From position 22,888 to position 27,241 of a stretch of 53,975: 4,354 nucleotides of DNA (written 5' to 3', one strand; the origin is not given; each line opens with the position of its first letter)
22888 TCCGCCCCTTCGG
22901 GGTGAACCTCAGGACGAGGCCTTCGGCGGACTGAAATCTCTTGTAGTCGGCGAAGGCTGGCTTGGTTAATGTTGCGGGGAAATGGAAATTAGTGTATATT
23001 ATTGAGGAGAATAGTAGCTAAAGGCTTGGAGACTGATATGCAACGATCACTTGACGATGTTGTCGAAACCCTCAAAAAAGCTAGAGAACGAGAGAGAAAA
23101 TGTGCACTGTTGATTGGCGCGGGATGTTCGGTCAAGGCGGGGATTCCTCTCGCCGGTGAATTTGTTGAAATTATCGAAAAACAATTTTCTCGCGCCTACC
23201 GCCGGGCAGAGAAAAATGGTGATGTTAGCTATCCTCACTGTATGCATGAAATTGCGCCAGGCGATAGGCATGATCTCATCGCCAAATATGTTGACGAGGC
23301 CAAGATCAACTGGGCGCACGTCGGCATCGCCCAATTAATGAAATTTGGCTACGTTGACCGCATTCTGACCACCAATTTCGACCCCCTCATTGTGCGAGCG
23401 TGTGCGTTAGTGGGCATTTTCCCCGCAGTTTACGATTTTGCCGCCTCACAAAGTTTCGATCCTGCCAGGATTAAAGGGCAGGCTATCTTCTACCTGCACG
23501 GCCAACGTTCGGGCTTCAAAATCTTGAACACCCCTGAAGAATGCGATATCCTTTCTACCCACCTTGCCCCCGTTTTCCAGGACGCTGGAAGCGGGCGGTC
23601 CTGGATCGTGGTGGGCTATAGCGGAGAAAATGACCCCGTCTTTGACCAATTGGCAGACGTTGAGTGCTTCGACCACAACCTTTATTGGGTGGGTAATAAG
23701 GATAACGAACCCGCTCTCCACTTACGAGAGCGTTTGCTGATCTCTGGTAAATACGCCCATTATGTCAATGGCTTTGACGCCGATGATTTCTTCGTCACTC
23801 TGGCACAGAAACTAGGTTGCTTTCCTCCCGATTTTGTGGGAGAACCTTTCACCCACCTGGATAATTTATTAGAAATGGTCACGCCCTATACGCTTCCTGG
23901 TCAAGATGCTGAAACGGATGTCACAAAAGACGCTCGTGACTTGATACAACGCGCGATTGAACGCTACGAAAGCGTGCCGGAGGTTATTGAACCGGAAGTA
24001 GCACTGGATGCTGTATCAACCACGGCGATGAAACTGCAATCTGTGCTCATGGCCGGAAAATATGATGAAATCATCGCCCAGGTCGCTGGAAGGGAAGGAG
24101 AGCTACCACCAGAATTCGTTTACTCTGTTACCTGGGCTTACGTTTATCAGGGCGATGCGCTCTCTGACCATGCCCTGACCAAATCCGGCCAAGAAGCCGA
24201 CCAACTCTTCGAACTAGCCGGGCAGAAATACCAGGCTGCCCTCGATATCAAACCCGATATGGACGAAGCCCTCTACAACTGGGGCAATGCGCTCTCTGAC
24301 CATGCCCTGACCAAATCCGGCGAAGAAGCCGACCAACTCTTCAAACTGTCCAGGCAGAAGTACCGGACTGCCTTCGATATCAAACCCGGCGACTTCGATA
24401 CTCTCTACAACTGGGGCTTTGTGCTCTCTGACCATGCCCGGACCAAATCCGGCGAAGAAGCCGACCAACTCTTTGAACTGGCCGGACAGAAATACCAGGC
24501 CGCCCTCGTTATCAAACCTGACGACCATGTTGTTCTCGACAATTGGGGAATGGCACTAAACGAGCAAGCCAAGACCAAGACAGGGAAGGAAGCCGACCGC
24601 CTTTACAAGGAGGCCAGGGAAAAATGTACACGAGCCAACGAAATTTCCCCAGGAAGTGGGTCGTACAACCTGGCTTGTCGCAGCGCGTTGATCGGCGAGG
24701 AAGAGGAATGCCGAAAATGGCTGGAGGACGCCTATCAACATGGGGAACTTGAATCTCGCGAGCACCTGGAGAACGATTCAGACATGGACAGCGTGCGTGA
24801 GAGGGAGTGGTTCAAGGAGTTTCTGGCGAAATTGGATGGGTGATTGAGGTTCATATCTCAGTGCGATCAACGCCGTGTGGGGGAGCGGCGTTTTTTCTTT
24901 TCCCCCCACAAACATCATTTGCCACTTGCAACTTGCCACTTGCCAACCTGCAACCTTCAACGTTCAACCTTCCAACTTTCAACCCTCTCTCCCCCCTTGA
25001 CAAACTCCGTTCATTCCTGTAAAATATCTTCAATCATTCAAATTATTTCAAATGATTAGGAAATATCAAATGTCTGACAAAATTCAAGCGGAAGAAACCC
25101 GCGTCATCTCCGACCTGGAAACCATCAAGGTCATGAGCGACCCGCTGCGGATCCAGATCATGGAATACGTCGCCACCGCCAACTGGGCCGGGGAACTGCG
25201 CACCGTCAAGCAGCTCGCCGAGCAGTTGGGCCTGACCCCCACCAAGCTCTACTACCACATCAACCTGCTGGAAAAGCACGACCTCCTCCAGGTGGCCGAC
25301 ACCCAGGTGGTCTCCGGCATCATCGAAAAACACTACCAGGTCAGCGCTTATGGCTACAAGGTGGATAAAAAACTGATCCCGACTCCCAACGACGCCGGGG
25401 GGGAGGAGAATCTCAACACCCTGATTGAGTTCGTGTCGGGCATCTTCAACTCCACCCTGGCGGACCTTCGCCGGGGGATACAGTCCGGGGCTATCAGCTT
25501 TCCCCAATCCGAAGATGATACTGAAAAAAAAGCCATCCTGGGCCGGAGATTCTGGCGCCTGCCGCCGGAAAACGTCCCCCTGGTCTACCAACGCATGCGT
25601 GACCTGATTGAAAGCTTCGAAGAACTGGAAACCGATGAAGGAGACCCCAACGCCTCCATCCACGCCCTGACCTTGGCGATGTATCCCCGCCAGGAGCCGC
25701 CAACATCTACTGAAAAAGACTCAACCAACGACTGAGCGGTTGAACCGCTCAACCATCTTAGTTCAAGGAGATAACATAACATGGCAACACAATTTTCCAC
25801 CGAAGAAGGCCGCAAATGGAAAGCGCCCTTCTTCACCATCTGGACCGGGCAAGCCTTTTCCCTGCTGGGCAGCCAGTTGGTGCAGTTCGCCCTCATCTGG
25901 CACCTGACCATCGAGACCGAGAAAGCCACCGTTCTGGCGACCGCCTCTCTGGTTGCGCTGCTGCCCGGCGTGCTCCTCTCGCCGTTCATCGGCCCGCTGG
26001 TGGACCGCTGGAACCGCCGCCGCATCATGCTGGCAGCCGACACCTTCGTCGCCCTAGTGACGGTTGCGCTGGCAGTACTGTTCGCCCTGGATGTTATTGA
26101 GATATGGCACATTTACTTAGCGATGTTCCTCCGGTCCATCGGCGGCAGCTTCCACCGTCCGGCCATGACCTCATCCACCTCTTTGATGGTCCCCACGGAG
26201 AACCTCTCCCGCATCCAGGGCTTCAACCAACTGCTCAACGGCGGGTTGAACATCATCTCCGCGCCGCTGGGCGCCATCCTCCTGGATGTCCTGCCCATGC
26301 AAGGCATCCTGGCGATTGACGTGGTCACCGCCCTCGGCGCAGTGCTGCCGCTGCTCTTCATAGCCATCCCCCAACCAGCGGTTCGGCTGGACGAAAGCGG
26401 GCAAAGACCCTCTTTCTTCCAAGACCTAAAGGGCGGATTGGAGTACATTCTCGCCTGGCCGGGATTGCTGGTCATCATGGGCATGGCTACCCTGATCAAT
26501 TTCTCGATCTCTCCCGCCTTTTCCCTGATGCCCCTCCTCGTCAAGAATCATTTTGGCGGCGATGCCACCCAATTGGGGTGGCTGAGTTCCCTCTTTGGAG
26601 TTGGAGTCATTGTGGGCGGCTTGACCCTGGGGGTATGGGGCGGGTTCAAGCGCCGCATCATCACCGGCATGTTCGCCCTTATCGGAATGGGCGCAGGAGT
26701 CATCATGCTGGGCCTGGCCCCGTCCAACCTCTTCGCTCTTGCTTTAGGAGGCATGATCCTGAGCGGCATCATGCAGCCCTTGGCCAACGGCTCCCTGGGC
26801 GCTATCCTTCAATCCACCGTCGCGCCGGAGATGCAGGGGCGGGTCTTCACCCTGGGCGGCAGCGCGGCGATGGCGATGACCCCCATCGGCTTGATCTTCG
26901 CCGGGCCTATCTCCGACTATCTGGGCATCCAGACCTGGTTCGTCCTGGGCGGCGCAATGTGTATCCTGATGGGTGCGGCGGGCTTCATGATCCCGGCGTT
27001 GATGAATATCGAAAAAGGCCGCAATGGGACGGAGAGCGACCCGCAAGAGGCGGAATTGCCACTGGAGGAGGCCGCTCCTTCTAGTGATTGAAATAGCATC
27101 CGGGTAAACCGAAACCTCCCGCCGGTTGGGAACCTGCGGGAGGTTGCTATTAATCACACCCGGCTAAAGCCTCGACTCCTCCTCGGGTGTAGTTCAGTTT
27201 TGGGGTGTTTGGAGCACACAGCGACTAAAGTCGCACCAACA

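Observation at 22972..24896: Stand-alone SIR2-like/TPR fusion in its own promoter-to-terminator cassette: candidate NAD-consuming sensor-effector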

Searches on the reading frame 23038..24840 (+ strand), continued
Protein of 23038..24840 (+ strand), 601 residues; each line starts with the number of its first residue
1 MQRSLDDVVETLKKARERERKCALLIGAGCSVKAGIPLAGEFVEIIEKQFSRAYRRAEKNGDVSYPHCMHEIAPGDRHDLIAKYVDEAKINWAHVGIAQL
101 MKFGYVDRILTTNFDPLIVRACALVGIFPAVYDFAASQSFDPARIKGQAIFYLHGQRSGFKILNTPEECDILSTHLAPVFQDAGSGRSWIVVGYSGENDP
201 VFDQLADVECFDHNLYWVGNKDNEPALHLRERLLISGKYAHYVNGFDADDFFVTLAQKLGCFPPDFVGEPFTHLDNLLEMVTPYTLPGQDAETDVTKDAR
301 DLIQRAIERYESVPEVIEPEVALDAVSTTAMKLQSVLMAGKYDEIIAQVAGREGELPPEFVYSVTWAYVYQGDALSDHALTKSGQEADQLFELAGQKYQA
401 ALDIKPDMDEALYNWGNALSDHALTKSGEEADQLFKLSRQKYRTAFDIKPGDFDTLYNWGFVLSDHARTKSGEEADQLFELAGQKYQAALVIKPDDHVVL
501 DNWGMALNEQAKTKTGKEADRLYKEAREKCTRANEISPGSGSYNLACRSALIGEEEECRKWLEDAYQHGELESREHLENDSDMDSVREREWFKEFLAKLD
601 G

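Call 59: search_protein_families(library=pfam, proteins=[L090:2062-3726:+, L091:3971-5806:+, L089:7968-9947:+, L089:5784-7541:-, P0047], max_evalue=0.01)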
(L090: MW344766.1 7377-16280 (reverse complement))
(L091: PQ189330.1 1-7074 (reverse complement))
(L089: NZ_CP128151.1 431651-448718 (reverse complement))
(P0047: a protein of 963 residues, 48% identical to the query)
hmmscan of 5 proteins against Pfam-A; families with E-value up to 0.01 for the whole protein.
L090:2062-3726:+ (555 aa): 6 families
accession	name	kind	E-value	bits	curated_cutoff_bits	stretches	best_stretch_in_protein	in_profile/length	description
PF13289.12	SIR2_2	-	1.4e-13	51.6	24.5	1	131-263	4-139/141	SIR2-like domain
PF07719.23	TPR_2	-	1.1e-08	35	27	0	347-374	2-29/34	Tetratricopeptide repeat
PF12569.14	NatA_aux_su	-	1.5e-06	27.9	33.3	1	315-365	195-245/515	N-terminal acetyltransferase A, auxiliary subunit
PF00515.34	TPR_1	-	1e-05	25.6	27.8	0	348-374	3-29/34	Tetratricopeptide repeat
PF13432.12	TPR_16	-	5.9e-05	23.9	32.7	1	318-372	3-57/65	Tetratricopeptide repeat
PF13428.12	TPR_14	-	0.0017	19.3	23.5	0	316-353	5-42/44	Tetratricopeptide repeat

L091:3971-5806:+ (612 aa): 1 family
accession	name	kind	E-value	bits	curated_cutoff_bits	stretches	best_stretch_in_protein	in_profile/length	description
PF13289.12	SIR2_2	-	4.9e-13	49.8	24.5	1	121-242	2-124/141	SIR2-like domain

L089:7968-9947:+ (660 aa): 5 families
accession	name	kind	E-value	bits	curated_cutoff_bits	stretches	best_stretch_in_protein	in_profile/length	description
PF14559.12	TPR_19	-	9.9e-05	23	25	0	504-542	29-66/68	Tetratricopeptide repeat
PF20225.4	DUF6584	-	0.0019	18.7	27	1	373-412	15-54/171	Family of unknown function (DUF6584)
PF13174.12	TPR_6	-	0.0028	18.6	26.3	0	503-531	3-31/33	Tetratricopeptide repeat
PF02146.23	SIR2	-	0.0056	17.1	24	0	38-130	1-94/180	Sir2 family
PF20308.4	TPR-S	-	0.0086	17.1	27.6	0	345-397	2-53/102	Tetratricopeptide Repeats-Sensor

L089:5784-7541:- (586 aa): 1 family
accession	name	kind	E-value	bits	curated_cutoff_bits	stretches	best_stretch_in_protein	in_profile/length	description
PF13289.12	SIR2_2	-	3.3e-09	37.4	24.5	1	125-231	2-109/141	SIR2-like domain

P0047 (963 aa): 10 families
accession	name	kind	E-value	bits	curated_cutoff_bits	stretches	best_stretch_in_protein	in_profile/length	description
PF06552.18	TOM20_plant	-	1.3e-41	142.9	20.6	7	421-505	28-113/187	Plant specific mitochondrial import receptor subunit TOM20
PF13414.12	TPR_11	-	1.8e-18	66.4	26.8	1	532-562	10-40/42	TPR repeat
PF13431.12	TPR_17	-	7.3e-08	32.5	24.4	0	539-568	2-31/34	Tetratricopeptide repeat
PF13614.12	AAA_31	-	2.2e-06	28.1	27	1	9-48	4-43/177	AAA domain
PF10609.15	ParA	-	2.3e-06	27.6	27.1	1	10-62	7-59/246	NUBPL iron-transfer P-loop NTPase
PF01656.29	CbiA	-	8.8e-06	26.1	25.4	1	10-85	2-68/125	CobQ/CobB/MinD/ParA nucleotide binding domain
PF09548.15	Spore_III_AB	-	6.4e-05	23.5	32.5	0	506-600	63-156/170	Stage III sporulation protein AB (spore_III_AB)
PF23914.1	TPR_CcmH_CycH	-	0.00032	21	42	0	441-494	63-116/158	Cytochrome c-type biogenesis protein H TPR domain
PF07015.17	VirC1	-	0.0016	18.3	24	0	9-61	4-51/231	VirC1 protein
PF21818.3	DUF6884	-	0.0018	18.9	30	0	775-808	73-107/135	Family of unknown function (DUF6884)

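Call 60: search_protein_families(library=padloc, proteins=[L090:2062-3726:+, L091:3971-5806:+, L089:7968-9947:+, L089:5784-7541:-], max_evalue=0.00001)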
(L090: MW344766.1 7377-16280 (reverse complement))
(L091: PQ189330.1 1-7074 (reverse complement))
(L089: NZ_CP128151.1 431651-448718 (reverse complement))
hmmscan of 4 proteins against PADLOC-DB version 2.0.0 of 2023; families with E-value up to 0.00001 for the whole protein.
L090:2062-3726:+ (555 aa): 9 families
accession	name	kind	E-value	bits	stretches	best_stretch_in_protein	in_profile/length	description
PDLC02419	Aga_SIR2-PNTD1-PNTD2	-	1.5e-52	177.1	1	26-283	6-284/558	Class I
PDLC02420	Aga_SIR2-PNTD1-PNTD2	-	1.3e-48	164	1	23-286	16-298/1010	Class I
PDLC02401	Aga_SIR2-PNTD1-PNTD2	-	2.8e-45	153.1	1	78-261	44-231/524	Class I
PDLC02384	pAgo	-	1.3e-41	140.9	1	13-261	6-269/1030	-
PDLC05061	PDC-S65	-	2.3e-40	137.5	1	10-285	15-294/592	-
PDLC02402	Aga_SIR2-PNTD1-PNTD2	-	2.1e-24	83.7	1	30-314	17-324/876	Class I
PDLC05060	PDC-S65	-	3.2e-22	77.1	1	93-284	7-201/503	-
PDLC02418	Aga_SIR2-Kinase-PNTD1-PNTD2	-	1.1e-10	38.3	1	163-249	23-111/756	Class I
PDLC00409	ThsA1|ThsA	-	2.4e-07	28.4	1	16-227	13-206/242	STALD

L091:3971-5806:+ (612 aa): 9 families
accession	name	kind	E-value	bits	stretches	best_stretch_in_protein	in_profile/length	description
PDLC02419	Aga_SIR2-PNTD1-PNTD2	-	3.5e-64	215.5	1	21-287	4-289/558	Class I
PDLC02420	Aga_SIR2-PNTD1-PNTD2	-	2.4e-57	192.9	1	24-283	20-297/1010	Class I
PDLC02401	Aga_SIR2-PNTD1-PNTD2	-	1.8e-53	180.1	1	71-288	45-263/524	Class I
PDLC02384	pAgo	-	1.4e-47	160.6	1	18-299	15-311/1030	-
PDLC02402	Aga_SIR2-PNTD1-PNTD2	-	3.6e-43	145.8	1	19-285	9-296/876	Class I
PDLC05061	PDC-S65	-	7.2e-29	99.5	1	21-306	29-319/592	-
PDLC02418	Aga_SIR2-Kinase-PNTD1-PNTD2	-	5e-19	66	1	161-274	28-143/756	Class I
PDLC05060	PDC-S65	-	1.1e-16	58.8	1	81-291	3-210/503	-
PDLC03856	LmuA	-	1e-07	29.5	1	11-229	4-225/433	-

L089:7968-9947:+ (660 aa): 7 families
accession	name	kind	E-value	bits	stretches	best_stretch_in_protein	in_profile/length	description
PDLC02419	Aga_SIR2-PNTD1-PNTD2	-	6.7e-25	85.8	1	82-236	88-249/558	Class I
PDLC02384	pAgo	-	5.2e-24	82.5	1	82-314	104-338/1030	-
PDLC02420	Aga_SIR2-PNTD1-PNTD2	-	6e-20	69.1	1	81-375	99-394/1010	Class I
PDLC02401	Aga_SIR2-PNTD1-PNTD2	-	2.6e-18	64.1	1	81-236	60-222/524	Class I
PDLC05061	PDC-S65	-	6.6e-15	53.4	1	101-267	126-290/592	-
PDLC02402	Aga_SIR2-PNTD1-PNTD2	-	3.2e-14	50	1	73-228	82-247/876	Class I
PDLC05060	PDC-S65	-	1e-09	35.9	1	81-267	8-198/503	-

L089:5784-7541:- (586 aa): 9 families
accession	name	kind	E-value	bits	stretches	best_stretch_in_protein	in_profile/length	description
PDLC05061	PDC-S65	-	2e-204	679.3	1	2-567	16-588/592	-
PDLC05060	PDC-S65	-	2.4e-96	321.6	1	76-505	2-428/503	-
PDLC02419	Aga_SIR2-PNTD1-PNTD2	-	5.1e-28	96.1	1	105-287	102-294/558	Class I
PDLC02401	Aga_SIR2-PNTD1-PNTD2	-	9.6e-19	65.5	1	105-238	75-213/524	Class I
PDLC02384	pAgo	-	2.5e-18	63.7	1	14-322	16-328/1030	-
PDLC02420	Aga_SIR2-PNTD1-PNTD2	-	4.5e-17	59.6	1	2-347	5-356/1010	Class I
PDLC02402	Aga_SIR2-PNTD1-PNTD2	-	2.9e-10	36.9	1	21-355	17-372/876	Class I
PDLC04082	SIR2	-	1.7e-06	25.2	0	112-162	117-167/345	-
PDLC00407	ThsA1|ThsA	-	4e-06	23.7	0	104-178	88-156/478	STALD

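Call 81: fold_search(model_id=the predicted structure, library=viral)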
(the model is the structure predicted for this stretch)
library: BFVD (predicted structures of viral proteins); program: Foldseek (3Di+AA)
matches with E <= 10: 541; with E <= 0.001: 4
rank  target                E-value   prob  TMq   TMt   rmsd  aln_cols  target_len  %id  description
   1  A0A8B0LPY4            2.6e-05  1.00  0.24  0.52  19.3       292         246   15  Tetratricopeptide repeat protein [uncultured archaeal virus]
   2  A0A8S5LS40            2.1e-04  1.00  0.25  0.43  18.0       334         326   14  Chaperone protein [Siphoviridae sp. ctMAv2]
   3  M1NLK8                3.2e-04  1.00  0.25  0.40  13.6       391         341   12  Repeat protein [Moumouvirus goulette]
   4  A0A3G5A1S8            6.5e-04  1.00  0.25  0.35  12.9       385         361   14  Sel1 repeat family protein [Harvfovirus sp.]
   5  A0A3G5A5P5            1.1e-03  1.00  0.22  0.22  26.3       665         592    9  Sel1 domain protein repeat-containing protein [Hyperionvirus sp.]
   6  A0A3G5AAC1            1.6e-03  1.00  0.22  0.27  12.5       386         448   12  UDP-N-acetylglucosamine--peptide N-acetylglucosaminyltransferase SPINDLY [Hyperionvirus sp.]
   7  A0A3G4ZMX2            2.6e-03  1.00  0.26  0.21  25.0       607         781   12  RING-type domain-containing protein [Terrestrivirus sp.]
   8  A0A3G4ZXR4            3.8e-03  1.00  0.27  0.66   4.8       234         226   19  Uncharacterized protein (Fragment) [Edafosvirus sp.]
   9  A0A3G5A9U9            4.0e-03  0.97  0.20  0.22  30.8       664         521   12  Sel1 repeat family protein [Hyperionvirus sp.]
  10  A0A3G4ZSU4            5.9e-03  1.00  0.27  0.52   9.4       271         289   12  Tetratricopeptide repeat protein [Edafosvirus sp.]
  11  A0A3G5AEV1            5.9e-03  1.00  0.23  0.26  14.7       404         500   15  Uncharacterized protein [Hyperionvirus sp.]
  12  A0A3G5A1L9            6.2e-03  1.00  0.18  0.25  15.3       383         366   13  Tetratricopeptide repeat protein [Harvfovirus sp.]
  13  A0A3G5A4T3            1.1e-02  1.00  0.29  0.29  11.8       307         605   13  RING-type domain-containing protein [Harvfovirus sp.]
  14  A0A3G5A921            1.1e-02  0.99  0.23  0.27  20.1       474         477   12  Sel1 repeat family protein [Hyperionvirus sp.]
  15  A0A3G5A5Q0            1.1e-02  1.00  0.24  0.35  11.7       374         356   12  Sel1 repeat family protein [Harvfovirus sp.]
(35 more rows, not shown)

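Call 92: search_protein_families(library=padloc, alignment_id=A5, max_evalue=0.00001)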
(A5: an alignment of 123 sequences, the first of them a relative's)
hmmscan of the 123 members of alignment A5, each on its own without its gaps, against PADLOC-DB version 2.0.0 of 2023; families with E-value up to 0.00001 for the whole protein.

A. member 1, L001:2924-4906:- (661 aa): 0 families

B. families by the number of members that match (of 123 scanned): 56 families (the first 25 are shown)
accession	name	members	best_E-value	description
PDLC04055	PD-T4-6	3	3.6e-43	-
PDLC04061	PD-T4-6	2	2.3e-109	-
PDLC04042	PD-T4-6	2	7.3e-93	-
PDLC04053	PD-T4-6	2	2.5e-90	-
PDLC04060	PD-T4-6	2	8.7e-89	-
PDLC04054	PD-T4-6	2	1.5e-82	-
PDLC04052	PD-T4-6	2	3.5e-79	-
PDLC04057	PD-T4-6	2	9.5e-79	-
PDLC04040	PD-T4-6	2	6.3e-77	-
PDLC04064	PD-T4-6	2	6.8e-77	-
PDLC04039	PD-T4-6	2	2.9e-74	-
PDLC04043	PD-T4-6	2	2.9e-74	-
PDLC04047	PD-T4-6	2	2.9e-70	-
PDLC04138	mad6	2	1.7e-68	mads_6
PDLC04041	PD-T4-6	2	3.5e-68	-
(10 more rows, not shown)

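Call 94: list_cluster_members(proteins=[P0001, P0266])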
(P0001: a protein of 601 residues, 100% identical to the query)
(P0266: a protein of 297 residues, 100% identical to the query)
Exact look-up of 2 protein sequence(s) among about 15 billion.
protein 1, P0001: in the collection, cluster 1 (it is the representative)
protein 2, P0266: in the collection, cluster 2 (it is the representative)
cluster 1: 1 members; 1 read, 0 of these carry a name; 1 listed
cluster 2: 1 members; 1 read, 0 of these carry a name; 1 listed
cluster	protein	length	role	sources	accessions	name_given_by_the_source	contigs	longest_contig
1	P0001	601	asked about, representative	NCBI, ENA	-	-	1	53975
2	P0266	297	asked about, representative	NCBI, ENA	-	-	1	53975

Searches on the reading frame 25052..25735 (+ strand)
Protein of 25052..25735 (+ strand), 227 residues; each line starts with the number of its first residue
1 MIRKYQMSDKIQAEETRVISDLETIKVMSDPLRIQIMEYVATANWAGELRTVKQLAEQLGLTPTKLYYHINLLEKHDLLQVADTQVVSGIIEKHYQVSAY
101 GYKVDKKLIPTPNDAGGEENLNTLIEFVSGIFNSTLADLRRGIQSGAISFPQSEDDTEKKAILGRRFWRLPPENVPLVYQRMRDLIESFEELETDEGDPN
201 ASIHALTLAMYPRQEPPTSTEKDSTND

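Call 29: search_protein_families(library=pfam, proteins=[window:25052-25735:+], max_evalue=0.001)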
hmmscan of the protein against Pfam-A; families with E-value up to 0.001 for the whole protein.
window:25052-25735:+ (227 aa): 3 families
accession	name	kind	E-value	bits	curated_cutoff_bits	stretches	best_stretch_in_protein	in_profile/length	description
PF12840.13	HTH_20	-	1.6e-11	44.4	27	1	28-80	1-49/51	Helix-turn-helix domain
PF01022.26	HTH_5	-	1.6e-06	28.3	22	1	30-79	1-45/47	Bacterial regulatory protein, arsR family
PF13412.12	HTH_24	-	0.00066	19.6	21.9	0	51-77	19-45/48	Winged helix-turn-helix DNA-binding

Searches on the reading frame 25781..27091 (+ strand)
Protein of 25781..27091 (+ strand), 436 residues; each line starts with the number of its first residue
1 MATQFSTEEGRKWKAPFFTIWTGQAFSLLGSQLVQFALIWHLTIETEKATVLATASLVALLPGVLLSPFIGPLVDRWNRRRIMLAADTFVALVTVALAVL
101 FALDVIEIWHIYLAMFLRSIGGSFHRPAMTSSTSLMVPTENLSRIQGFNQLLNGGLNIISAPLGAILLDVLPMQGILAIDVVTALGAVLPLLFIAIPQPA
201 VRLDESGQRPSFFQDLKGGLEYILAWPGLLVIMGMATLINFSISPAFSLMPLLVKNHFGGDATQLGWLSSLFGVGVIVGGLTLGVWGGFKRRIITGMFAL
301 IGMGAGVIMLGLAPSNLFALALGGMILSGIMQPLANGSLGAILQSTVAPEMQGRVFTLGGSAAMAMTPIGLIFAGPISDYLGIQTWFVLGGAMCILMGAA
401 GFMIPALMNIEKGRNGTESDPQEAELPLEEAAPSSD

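Call 29: search_protein_families(library=pfam, proteins=[window:25781-27091:+], max_evalue=0.001)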
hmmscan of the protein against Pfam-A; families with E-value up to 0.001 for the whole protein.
window:25781-27091:+ (436 aa): 2 families
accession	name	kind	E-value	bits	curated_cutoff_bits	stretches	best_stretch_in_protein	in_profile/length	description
PF07690.21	MFS_1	-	3.8e-34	118.6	33.4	2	20-252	1-227/347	Major Facilitator Superfamily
PF05977.19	MFS_3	-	2.4e-23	82.8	27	1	17-412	12-400/524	Transmembrane secretion effector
